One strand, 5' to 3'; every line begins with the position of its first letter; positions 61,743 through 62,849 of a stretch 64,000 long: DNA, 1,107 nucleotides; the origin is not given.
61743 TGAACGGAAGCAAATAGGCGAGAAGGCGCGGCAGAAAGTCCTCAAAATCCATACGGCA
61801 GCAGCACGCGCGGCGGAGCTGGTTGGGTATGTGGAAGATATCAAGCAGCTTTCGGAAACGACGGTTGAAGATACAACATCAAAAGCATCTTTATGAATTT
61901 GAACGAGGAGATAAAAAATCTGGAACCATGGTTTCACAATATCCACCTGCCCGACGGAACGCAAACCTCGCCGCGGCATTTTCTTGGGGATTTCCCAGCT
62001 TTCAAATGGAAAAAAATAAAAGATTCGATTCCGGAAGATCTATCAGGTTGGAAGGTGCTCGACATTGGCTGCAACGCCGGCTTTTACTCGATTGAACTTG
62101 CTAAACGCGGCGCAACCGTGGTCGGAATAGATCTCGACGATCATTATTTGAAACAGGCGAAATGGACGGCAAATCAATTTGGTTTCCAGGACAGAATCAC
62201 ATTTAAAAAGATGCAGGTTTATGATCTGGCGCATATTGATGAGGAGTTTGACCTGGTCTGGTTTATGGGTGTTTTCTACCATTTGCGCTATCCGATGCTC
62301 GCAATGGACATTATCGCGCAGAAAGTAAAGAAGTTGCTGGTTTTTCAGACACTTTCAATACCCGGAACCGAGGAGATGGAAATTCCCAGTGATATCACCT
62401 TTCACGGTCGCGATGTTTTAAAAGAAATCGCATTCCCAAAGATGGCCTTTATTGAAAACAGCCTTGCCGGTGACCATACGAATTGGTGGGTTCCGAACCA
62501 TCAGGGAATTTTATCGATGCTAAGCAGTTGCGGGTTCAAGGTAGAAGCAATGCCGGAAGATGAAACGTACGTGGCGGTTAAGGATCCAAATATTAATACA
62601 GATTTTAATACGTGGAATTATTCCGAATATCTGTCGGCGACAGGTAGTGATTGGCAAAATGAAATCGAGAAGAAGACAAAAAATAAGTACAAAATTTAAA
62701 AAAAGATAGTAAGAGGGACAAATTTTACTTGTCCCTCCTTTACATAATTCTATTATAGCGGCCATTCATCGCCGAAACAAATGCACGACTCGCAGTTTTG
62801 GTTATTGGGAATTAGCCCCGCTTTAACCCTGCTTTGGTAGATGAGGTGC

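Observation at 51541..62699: Eleven-gene sugar-modification operon with no export or polymerase genes: product unknown, probably cytoplasmic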

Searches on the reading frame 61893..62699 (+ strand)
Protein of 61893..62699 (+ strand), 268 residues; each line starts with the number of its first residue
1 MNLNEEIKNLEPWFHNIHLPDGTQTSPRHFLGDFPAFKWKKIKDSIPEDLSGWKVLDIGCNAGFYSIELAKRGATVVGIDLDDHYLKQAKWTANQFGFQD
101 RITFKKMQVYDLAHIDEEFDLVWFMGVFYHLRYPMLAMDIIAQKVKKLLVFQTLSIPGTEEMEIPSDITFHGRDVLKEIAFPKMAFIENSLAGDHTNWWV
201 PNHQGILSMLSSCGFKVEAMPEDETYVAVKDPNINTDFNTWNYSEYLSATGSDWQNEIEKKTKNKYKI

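Call 3: search_protein_families(library=pfam, proteins=[window:61893-62699:+], max_evalue=0.001)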
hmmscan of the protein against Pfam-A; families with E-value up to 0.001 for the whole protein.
window:61893-62699:+ (268 aa): 14 families
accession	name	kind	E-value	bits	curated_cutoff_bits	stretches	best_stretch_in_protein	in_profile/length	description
PF08003.17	Methyltransf_9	-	1.3e-16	60.9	23.8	1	37-162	102-228/315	Protein of unknown function (DUF1698)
PF13649.12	Methyltransf_25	-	1.3e-14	55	27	1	55-135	1-81/97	Methyltransferase domain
PF08241.18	Methyltransf_11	-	7.3e-14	52.6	21.2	1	56-146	1-88/95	Methyltransferase domain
PF13847.12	Methyltransf_31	-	8e-14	52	27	1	51-151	3-107/145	Methyltransferase domain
PF13489.12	Methyltransf_23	-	2e-10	41.1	27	1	47-188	18-124/164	Methyltransferase domain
PF08242.18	Methyltransf_12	-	3.6e-10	40.9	30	1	56-142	1-89/98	Methyltransferase domain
PF02353.26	CMAS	-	6e-07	29.5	27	1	52-134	63-143/273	Mycolic acid cyclopropane synthetase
PF01209.24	Ubie_methyltran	-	2.9e-05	24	20.1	1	38-122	34-120/233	ubiE/COQ5 methyltransferase family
PF12847.13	Methyltransf_18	-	4.1e-05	24.1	27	1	52-152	15-116/151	Methyltransferase domain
PF09445.16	Methyltransf_15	-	5.5e-05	23.2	22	1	55-112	4-61/165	RNA cap guanine-N2 methyltransferase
PF13679.12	Methyltransf_32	-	0.00047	20.6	27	1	51-114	25-94/143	Methyltransferase domain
PF05175.20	MTS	-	0.00048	20.3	23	1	52-122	32-102/170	Methyltransferase small domain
PF03848.20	TehB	-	0.00059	19.7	20.4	0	50-138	29-115/193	Tellurite resistance protein TehB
PF01170.24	UPF0020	-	0.0007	19.8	22.3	0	71-122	74-125/197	RMKL-like, methyltransferase domain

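Call 4: search_protein_families(library=ncbifam, proteins=[window:61893-62699:+], max_evalue=0.001)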
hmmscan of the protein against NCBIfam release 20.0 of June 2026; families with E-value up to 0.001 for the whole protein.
window:61893-62699:+ (268 aa): 35 families (the best 25 are shown)
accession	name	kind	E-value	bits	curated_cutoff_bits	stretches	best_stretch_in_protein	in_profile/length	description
TIGR04290.1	meth_Rta_06860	hypoth_equivalog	1.6e-100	335.2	300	1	3-227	2-225/226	TIGR04290 family methyltransferase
NF011650.0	PRK15068.1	equivalog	2e-20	72.9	209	1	37-162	109-236/324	tRNA 5-methoxyuridine(34)/uridine 5-oxyacetic acid(34) synthase CmoB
TIGR00452.1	TIGR00452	equivalog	4.8e-20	71.6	275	1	37-162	104-230/316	tRNA 5-methoxyuridine(34)/uridine 5-oxyacetic acid(34) synthase CmoB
TIGR02021.1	BchM-ChlM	equivalog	2.1e-16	60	158.9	1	43-151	45-153/218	magnesium protoporphyrin IX methyltransferase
TIGR01983.1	UbiG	equivalog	3e-16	59.4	102.95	1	45-147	45-145/228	bifunctional 2-polyprenyl-6-hydroxyphenol methylase/3-demethylubiquinol 3-O-methyltransferase UbiG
NF043040.1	corrin_prot_MT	hypoth_equivalog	2.4e-15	56.6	180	1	39-132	27-124/216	corrinoid protein-associated methyltransferase CpaM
NF008264.0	PRK11036.1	equivalog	1.4e-09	37.8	366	1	52-146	45-140/261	tRNA uridine 5-oxyacetic acid(34) methyltransferase CmoM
NF011529.0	PRK14968.1-3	equivalog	3.6e-08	33.1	162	1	52-124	35-104/198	putative methyltransferase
TIGR04345.1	ovoA_Cterm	equivalog_domain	4.3e-08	33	170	1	52-89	42-79/242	putative 4-mercaptohistidine N1-methyltransferase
NF041537.1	ArsM_AhpD_UU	exception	1.2e-07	30.9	510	1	51-129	76-156/345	arsenite methyltransferase/AhpD domain selenoprotein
NF053839.1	CPFASynBruc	equivalog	1.8e-07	30.5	600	1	52-133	175-254/410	cyclopropane fatty acid synthase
NF040539.1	AST_met_ArsM_2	exception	4.2e-07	30.1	240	1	37-127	43-137/262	putative arsinothricin biosynthesis methyltransferase ArsM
NF047649.1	MTase_UXPK_star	exception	6.1e-07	28.7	460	1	52-128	78-156/283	methyltransferase/UXPK-star double selenoprotein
NF040703.1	cyclopro_CfaB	exception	6.2e-07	28.5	650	1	52-137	160-245/393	C17 cyclopropane fatty acid synthase CfaB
NF041536.1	ArsM_DUF2284_UU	exception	6.2e-06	24.8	575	1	51-128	76-155/459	arsenite methyltransferase/DUF2284 domain selenoprotein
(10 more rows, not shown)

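Call 13: find_homologous_proteins(query=window:61893-62699:+, max_evalue=0.00001)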
Query window:61893-62699:+ (268 aa): 7744 proteins with E <= 0.00001 among 8000 candidates; the best 120 are listed.
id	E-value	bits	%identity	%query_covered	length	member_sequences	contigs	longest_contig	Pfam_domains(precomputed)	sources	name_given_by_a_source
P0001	8.3e-185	631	100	100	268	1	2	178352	PF13847.13,PF13489.13,PF08003.18,PF02353.27,PF13649.13,PF08241.19,PF08242.19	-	-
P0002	1.1e-150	519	79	100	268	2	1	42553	PF13847.13,PF13489.13,PF08003.18,PF02353.27,PF13649.13,PF08241.19,PF08242.19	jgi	jgi:tRNA (mo5U34)-methyltransferase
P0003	4.3e-150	517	79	100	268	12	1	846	PF13847.13,PF13489.13,PF08003.18,PF02353.27,PF13649.13,PF08241.19,PF08242.19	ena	-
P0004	2.1e-146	505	78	100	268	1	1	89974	PF13847.13,PF13489.13,PF08003.18,PF02353.27,PF13649.13,PF08241.19,PF08242.19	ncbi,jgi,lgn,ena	ncbi:MAG TPA: TIGR04290 family methyltransferase [Flavobacterium sp.]|jgi:tRNA (mo5U34)-methyltransf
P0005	8.8e-145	499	77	99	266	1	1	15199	PF13847.13,PF13489.13,PF08003.18,PF13649.13,PF08241.19,PF08242.19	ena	-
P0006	8.4e-143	493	75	99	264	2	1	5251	PF13847.13,PF13489.13,PF08003.18,PF03848.21,PF02353.27,PF13649.13,PF08241.19,PF08242.19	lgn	-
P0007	9.2e-143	493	75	99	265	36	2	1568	PF13847.13,PF13489.13,PF08003.18,PF02353.27,PF13649.13,PF12847.14,PF08241.19,PF08242.19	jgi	jgi:tRNA (mo5U34)-methyltransferase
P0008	4.4e-142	491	75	98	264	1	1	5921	PF13847.13,PF13489.13,PF08003.18,PF03848.21,PF02353.27,PF13649.13,PF08241.19,PF08242.19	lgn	-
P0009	9.6e-142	489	75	98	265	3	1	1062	PF13847.13,PF13489.13,PF08003.18,PF02353.27,PF13649.13,PF08241.19,PF08242.19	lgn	-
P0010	1.1e-141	489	76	99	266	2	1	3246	PF13847.13,PF13489.13,PF08003.18,PF02353.27,PF13649.13,PF08241.19,PF08242.19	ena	-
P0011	1.1e-140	486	74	99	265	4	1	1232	PF13847.13,PF13489.13,PF08003.18,PF02353.27,PF13649.13,PF12847.14,PF08241.19,PF08242.19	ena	-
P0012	1.5e-140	486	77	98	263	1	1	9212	PF13847.13,PF13489.13,PF08003.18,PF02353.27,PF13649.13,PF08241.19,PF08242.19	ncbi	-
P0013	1.6e-140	486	74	99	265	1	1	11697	PF13847.13,PF13489.13,PF08003.18,PF02353.27,PF13649.13,PF08241.19,PF08242.19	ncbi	-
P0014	1.9e-140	485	75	99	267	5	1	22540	PF13847.13,PF13489.13,PF08003.18,PF03848.21,PF02353.27,PF05175.21,PF13649.13,PF12847.14,PF08241.19,PF08242.19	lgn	-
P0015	2.4e-140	485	76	99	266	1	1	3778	PF13847.13,PF13489.13,PF08003.18,PF03848.21,PF02353.27,PF13649.13,PF12847.14,PF08241.19,PF08242.19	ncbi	-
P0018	2.7e-140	485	76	95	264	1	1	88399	PF13847.13,PF13489.13,PF08003.18,PF02353.27,PF05175.21,PF13649.13,PF12847.14,PF09445.17,PF08241.19,PF08242.19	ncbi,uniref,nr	ncbi:TIGR04290 family methyltransferase [Zunongwangia sp. F363]|uniref:TIGR04290 family methyltransf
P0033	9.2e-139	480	74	100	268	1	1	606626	PF13847.13,PF13489.13,PF08003.18,PF02353.27,PF13649.13,PF08241.19,PF08242.19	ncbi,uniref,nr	ncbi:TIGR04290 family methyltransferase [Marivirga sp. S37H4]|uniref:TIGR04290 family methyltransfer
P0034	1.7e-138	479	74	95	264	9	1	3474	PF13847.13,PF13489.13,PF08003.18,PF03848.21,PF02353.27,PF05175.21,PF13649.13,PF09445.17,PF08241.19,PF08242.19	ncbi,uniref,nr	ncbi:TIGR04290 family methyltransferase [Autumnicola edwardsiae]|uniref:TIGR04290 family methyltrans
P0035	1.8e-138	479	75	98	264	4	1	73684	PF13847.13,PF13489.13,PF08003.18,PF02353.27,PF13649.13,PF09445.17,PF08241.19,PF08242.19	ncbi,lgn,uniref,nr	ncbi:TIGR04290 family methyltransferase [Christiangramia sp.]|uniref:TIGR04290 family methyltransfer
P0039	6.8e-138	477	73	95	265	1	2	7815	PF13847.13,PF13489.13,PF08003.18,PF02353.27,PF13649.13,PF12847.14,PF08241.19,PF08242.19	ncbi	ncbi:MAG: TIGR04290 family methyltransferase [Salegentibacter sp.]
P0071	3.7e-135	468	71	98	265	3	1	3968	PF13847.13,PF13489.13,PF08003.18,PF03848.21,PF02353.27,PF13649.13,PF12847.14,PF09445.17,PF08241.19,PF08242.19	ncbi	ncbi:MAG: TIGR04290 family methyltransferase [Gillisia sp.]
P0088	4.7e-133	461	71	99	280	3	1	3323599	PF13847.13,PF13489.13,PF08003.18,PF02353.27,PF13649.13,PF08241.19,PF08242.19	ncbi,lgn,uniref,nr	ncbi:TIGR04290 family methyltransferase [Flavobacterium sp. J372]|uniref:TIGR04290 family methyltran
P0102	1.8e-130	453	71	99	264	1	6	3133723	PF13847.13,PF13489.13,PF08003.18,PF13649.13,PF08241.19,PF08242.19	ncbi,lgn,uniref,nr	ncbi:TIGR04290 family methyltransferase [Legionella jordanis]|uniref:3-demethylubiquinone-9 3-methyl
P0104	2.9e-130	452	70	99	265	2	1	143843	PF13847.13,PF13489.13,PF08003.18,PF13649.13,PF08241.19,PF08242.19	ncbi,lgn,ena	ncbi:MAG TPA: TIGR04290 family methyltransferase [Flavobacterium sp.]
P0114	7.2e-129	447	69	99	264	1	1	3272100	PF13847.13,PF13489.13,PF08003.18,PF02353.27,PF13649.13,PF08241.19,PF08242.19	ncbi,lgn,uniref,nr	ncbi:TIGR04290 family methyltransferase [Legionella clemsonensis]|uniref:Magnesium-protoporphyrin O-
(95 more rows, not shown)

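Call 15: find_related_loci(query=A1, collection=genome_contigs, flank=10000)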
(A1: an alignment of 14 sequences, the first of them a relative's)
Query A1 (268 aa) in genome_contigs; peptide patterns used: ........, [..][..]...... (x = any residue, [..] = any of these).
600 stretches matched a pattern (row limit reached: there are more); 571 encode a relative of the query (tblastn E <= 1e-3); the best 80 are kept; 80 distinct loci.
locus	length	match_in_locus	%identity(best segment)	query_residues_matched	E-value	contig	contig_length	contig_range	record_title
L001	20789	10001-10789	75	1-263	2e-143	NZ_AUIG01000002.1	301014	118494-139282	Salinimicrobium xinjiangense DSM 19287 G564DRAFT_scaffold00002.2_C, whole genome shotgun sequence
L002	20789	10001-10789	76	1-263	5e-143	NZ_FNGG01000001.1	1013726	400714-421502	Salinimicrobium catena strain CGMCC 1.6101, whole genome shotgun sequence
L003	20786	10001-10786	76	1-262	1e-141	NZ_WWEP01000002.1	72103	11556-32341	Flavobacterium sp. MK4S-17 seq2, whole genome shotgun sequence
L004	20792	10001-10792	73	1-264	3e-141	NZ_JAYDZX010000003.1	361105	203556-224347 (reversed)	Salinimicrobium sp. HB62 contig3, whole genome shotgun sequence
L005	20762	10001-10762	77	1-254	1e-139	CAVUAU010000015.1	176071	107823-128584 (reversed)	MAG: uncultured Flavobacteriaceae bacterium isolate MFD01721.bin.2.201 genome assembly, contig: contig_31268, whole geno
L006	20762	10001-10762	76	1-254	7e-139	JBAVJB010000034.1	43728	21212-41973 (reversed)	MAG: Salinimicrobium sp. isolate MFD02245_ilm_asm_bin7 k127_114013, whole genome shotgun sequence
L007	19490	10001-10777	75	1-259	8e-139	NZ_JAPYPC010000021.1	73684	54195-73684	MAG: Christiangramia sp. isolate PW1.concoct.216 PW1_408_length_73684_cov_11.895965, whole genome shotgun sequence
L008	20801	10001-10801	62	1-267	1e-121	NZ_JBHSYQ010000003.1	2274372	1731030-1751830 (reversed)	Rufibacter roseus strain KCTC 42217 GCM70025740_9, whole genome shotgun sequence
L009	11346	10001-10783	59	1-262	1e-112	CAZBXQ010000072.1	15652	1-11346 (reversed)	MAG TPA_asm: uncultured Flavobacteriaceae bacterium isolate SRP187154_co1_360 genome assembly, contig: NODE_4723_length_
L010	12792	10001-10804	59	2-268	4e-112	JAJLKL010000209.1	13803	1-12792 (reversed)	MAG: Hymenobacteraceae bacterium isolate PE-1-73 k141_1405995, whole genome shotgun sequence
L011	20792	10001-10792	58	6-268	6e-111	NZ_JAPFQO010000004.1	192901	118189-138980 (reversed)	Pontibacter anaerobius strain M82 M82_ctg004, whole genome shotgun sequence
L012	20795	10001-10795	60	1-265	4e-109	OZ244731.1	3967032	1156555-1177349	MAG: Pedobacter sp. isolate b2bbcf00-f86c-4421-ba61-a07c0054eeb4 genome assembly, chromosome: 1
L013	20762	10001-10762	61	2-255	2e-108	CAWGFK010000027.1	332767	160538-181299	MAG: uncultured cyanobacterium isolate MFD01721.bin.1.50 genome assembly, contig: contig_28961, whole genome shotgun seq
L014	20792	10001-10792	57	1-265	3e-108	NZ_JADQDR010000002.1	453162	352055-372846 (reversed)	Pontibacter rufus strain 172403-2 NODE_2_length_453162_cov_29.857287, whole genome shotgun sequence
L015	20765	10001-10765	60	2-256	5e-108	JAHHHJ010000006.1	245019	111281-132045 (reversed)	MAG: Kastovskya adunca ATA6-11-RM4 scaffold_39_c1, whole genome shotgun sequence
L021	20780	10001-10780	58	3-262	1e-105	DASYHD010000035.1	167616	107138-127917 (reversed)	MAG TPA_asm: Flavisolibacter sp. isolate SMAG_U4231 k141_4678, whole genome shotgun sequence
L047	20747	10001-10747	55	2-251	7e-96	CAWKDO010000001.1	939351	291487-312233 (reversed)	MAG: uncultured delta proteobacterium isolate MFD03899.bin.2.34 genome assembly, contig: contig_18748, whole genome shot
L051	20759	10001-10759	52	1-254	2e-94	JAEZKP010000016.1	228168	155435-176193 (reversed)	MAG: Fibrobacteres bacterium isolate OH_CDB_35 k127_1374287, whole genome shotgun sequence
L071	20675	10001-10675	57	6-230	4e-91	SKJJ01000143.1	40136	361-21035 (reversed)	MAG: Chitinispirillum sp. isolate CSBr16_98 CSBr16-367, whole genome shotgun sequence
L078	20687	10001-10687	56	3-231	1e-89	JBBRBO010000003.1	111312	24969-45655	MAG: Desulfomonilales bacterium isolate Co_metawrap_2348 Cmw_2348_k141_27276388_length_111312_cov_9.9948, whole genome s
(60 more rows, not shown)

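Call 20: search_solved_structures(query=window:61893-62699:+, max_evalue=0.001)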
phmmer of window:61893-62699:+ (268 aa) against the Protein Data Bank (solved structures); distinct sequences matched with E-value up to 0.001: 50.
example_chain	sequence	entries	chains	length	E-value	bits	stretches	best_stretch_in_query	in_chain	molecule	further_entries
4p7c_A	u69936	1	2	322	8e-10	41.9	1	37-173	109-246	tRNA (mo5U34)-methyltransferase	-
4qnu_A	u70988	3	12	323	1.7e-09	40.8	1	37-170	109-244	tRNA (mo5U34)-methyltransferase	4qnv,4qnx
4kdr_A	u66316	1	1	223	5.8e-09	39.1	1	50-168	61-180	3-demethylubiquinone-9 3-methyltransferase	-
5dpm_A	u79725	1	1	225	5.9e-09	39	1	50-168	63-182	Ubiquinone biosynthesis O-methyltransferase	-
7ct8_A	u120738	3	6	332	1.7e-08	37.5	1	36-162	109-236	tRNA U34 carboxymethyltransferase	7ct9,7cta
8rdl_A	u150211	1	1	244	3e-08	36.7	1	28-132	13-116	ToxA protein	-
3bus_A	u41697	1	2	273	3.1e-08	36.7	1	50-132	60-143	Methyltransferase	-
4kdc_A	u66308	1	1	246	3.7e-08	36.4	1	50-154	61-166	3-demethylubiquinone-9 3-methyltransferase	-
4azw_A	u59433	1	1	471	8.6e-08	35.2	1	54-139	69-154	WBDD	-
4uw0_A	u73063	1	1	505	9.4e-08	35.1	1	54-139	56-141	WBDD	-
4ax8_A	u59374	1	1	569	1.1e-07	34.8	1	54-139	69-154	WBDD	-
4azs_A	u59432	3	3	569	1.1e-07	34.8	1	54-139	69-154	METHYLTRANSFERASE WBDD | WBDD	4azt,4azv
9h0d_A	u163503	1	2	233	2.4e-07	33.8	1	54-130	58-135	Thiol methyltransferase 1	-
6uv6_A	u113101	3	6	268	2.6e-07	33.6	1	53-144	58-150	D-glucose O-methyltransferase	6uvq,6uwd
8zc8_A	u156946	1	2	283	3.8e-07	33.1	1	51-131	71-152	MitM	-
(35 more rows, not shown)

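Call 43: search_dna_similar(query=window:61893-62699:+, collection=plasmids, mode=protein, max_evalue=1e-30, max_rows=30)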
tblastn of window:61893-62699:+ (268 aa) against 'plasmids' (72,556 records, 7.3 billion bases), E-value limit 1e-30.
Records with a match: 133; places in all: 133; records where one place covers at least 80% of the query: 130.
Best place of each record, by identity: <60% 133.
By first word of the organism name: Sinorhizobium 66; Rhizobium 35; Roseomonas 10; Azospirillum 5; Paracoccus 5; Ensifer 3; Bradyrhizobium 2; Xanthomonas 1; Agrobacterium 1; Sphingobium 1; and 4 more.
By predicted mobility (MOB-suite, as given by PLSDB): mobilizable 60; non-mobilizable 55; conjugative 18.
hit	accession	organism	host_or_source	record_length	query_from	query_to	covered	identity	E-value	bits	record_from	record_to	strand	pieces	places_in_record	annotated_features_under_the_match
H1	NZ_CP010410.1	Xanthomonas sacchari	cell culture,rice seeds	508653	5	228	84%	54.9%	1e-85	285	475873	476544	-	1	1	TIGR04290 family methyltransferase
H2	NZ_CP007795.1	Azospirillum argentinense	Triticum aestivum L.,Root,wheat ...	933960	2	264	98%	43.3%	2e-62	218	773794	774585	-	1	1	TIGR04290 family methyltransferase | beta-xylosidase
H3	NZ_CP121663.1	Rhizobium sp. CB3090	Gliricidia sp.,cell culture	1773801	2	231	86%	47.6%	9e-66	228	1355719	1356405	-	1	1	record has no annotation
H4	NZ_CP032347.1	Azospirillum brasilense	soil sample,Agricultural field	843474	2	230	85%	47.8%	2e-62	218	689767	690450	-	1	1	TIGR04290 family methyltransferase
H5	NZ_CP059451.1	Azospirillum brasilense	Prokaryotes,soil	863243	2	230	85%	47.8%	6e-62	217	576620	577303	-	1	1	TIGR04290 family methyltransferase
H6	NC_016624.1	Azospirillum lipoferum 4B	-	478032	2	230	85%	47.6%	1e-61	216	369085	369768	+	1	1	TIGR04290 family methyltransferase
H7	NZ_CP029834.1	Azospirillum ramasamyi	single cell,Cow dung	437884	2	230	85%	47.6%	3e-61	215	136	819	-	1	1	TIGR04290 family methyltransferase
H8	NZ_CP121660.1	Sinorhizobium terangae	Desmanthus virgatus,cell culture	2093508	1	230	86%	46.6%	6e-63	220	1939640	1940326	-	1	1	none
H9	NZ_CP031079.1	Paracoccus yeei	Homo sapiens,single cell,eye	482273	2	228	85%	47.0%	7e-59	208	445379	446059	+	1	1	TIGR04290 family methyltransferase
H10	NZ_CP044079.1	Paracoccus yeei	Homo sapiens,clinical isolate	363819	2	228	85%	47.0%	8e-59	208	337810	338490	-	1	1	TIGR04290 family methyltransferase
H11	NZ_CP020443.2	Paracoccus yeei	Homo sapiens,Urine suprapubic aspirate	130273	2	228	85%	47.0%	1e-58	208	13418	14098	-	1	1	TIGR04290 family methyltransferase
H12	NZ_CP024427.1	Paracoccus yeei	Homo sapiens,single cell,skin swab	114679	2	228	85%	47.0%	2e-58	207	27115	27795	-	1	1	TIGR04290 family methyltransferase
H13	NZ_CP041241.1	Sinorhizobium mexicanum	Acaciella angustissima,cell culture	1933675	1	230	86%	46.1%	2e-62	219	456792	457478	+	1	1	none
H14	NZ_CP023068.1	Sinorhizobium sojae CCBAU 05684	G.max,nodule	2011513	1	230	86%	46.1%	5e-61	214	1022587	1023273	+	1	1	record has no annotation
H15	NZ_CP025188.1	Roseomonas mucosa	Homo sapiens,clinical, human skin, ...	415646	3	230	85%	46.5%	7e-62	217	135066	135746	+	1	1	TIGR04290 family methyltransferase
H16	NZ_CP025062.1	Roseomonas mucosa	Homo sapiens,Clinical, healthy, human ...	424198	3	230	85%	46.5%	7e-62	217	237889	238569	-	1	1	TIGR04290 family methyltransferase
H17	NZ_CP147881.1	Roseomonas mucosa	cell culture,Styx glacier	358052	3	230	85%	46.5%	1e-61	216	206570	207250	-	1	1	TIGR04290 family methyltransferase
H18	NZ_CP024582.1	Roseomonas sp. FDAARGOS_362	Homo sapiens,peripheral Blood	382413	3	230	85%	46.5%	1e-61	216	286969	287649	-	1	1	TIGR04290 family methyltransferase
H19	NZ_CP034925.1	Roseomonas mucosa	Homo sapiens,tissue sample,Clinical, ...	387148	3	230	85%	46.5%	1e-61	216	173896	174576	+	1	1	TIGR04290 family methyltransferase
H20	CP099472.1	Roseomonas mucosa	Human skin,single cell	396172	3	230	85%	46.5%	1e-61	216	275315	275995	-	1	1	TIGR04290 family methyltransferase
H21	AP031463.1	Roseomonas mucosa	Homo sapiens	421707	3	230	85%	46.5%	2e-61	216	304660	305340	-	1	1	TIGR04290 family methyltransferase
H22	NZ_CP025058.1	Roseomonas mucosa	Homo sapiens,Clinical, healthy, human ...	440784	3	230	85%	46.5%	2e-61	216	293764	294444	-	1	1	TIGR04290 family methyltransferase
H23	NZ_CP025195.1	Roseomonas mucosa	Homo sapiens,clinical, human skin, ...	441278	3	230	85%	46.5%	2e-61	216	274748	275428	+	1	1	TIGR04290 family methyltransferase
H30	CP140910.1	Sinorhizobium medicae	Medicago lupulina,whole organism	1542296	2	227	84%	46.9%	1e-61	216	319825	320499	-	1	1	TIGR04290 family methyltransferase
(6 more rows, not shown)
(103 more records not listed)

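Call 45: get_annotated_region(hit=H1, flank=13000)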
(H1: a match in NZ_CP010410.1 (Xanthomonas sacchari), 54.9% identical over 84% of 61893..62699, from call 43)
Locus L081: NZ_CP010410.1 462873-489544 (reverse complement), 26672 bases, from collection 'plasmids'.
description: Xanthomonas sacchari strain R1 plasmid unnamed, complete sequence
organism: Xanthomonas sacchari (NCBI taxid 56458)
taxonomy: Bacteria; Pseudomonadota; Gammaproteobacteria; Lysobacterales; Lysobacteraceae; Xanthomonas; Xanthomonas sacchari
host: -; source: cell culture,rice seeds; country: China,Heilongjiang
typing (MOB-suite, as given by PLSDB): non-mobilizable
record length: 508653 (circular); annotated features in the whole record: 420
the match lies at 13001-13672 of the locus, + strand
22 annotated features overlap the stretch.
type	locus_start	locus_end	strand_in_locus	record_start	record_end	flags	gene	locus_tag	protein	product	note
CDS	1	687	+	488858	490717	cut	uvrC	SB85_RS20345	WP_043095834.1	excinuclease ABC subunit UvrC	GO:0006289 - nucleotide-excision repair [Evidence IEA]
CDS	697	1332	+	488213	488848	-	pgsA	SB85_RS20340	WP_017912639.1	CDP-diacylglycerol--glycerol-3-phosphate 3-phosphatidyltransferase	GO:0008654 - phospholipid biosynthetic process [Evidence IEA]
CDS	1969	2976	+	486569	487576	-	-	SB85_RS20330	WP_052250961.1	UDP-glucuronic acid decarboxylase family protein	-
CDS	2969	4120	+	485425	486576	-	-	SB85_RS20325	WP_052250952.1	NAD-dependent epimerase/dehydratase family protein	-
CDS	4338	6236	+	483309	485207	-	-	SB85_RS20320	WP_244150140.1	NAD-dependent epimerase/dehydratase family protein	-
CDS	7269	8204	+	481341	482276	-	-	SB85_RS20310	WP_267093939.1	Gfo/Idh/MocA family oxidoreductase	-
CDS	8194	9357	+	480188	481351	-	-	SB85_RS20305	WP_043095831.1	glycosyltransferase family 4 protein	-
CDS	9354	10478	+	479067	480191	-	-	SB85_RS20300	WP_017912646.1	glycosyltransferase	-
CDS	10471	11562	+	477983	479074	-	-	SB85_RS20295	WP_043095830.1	glycosyltransferase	-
CDS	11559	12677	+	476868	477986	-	-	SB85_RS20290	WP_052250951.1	glycosyltransferase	-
CDS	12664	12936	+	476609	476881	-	-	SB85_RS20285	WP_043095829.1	hypothetical protein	-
CDS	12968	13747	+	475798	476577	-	-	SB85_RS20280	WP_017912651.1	TIGR04290 family methyltransferase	-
CDS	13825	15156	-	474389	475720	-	-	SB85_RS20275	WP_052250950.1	sigma-54 dependent transcriptional regulator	GO:0006355 - regulation of DNA-templated transcription [Evidence IEA]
CDS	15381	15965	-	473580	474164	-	-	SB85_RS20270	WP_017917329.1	SOS response-associated peptidase family protein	GO:0006974 - DNA damage response [Evidence IEA]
CDS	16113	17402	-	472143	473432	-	-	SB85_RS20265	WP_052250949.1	divalent metal cation transporter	-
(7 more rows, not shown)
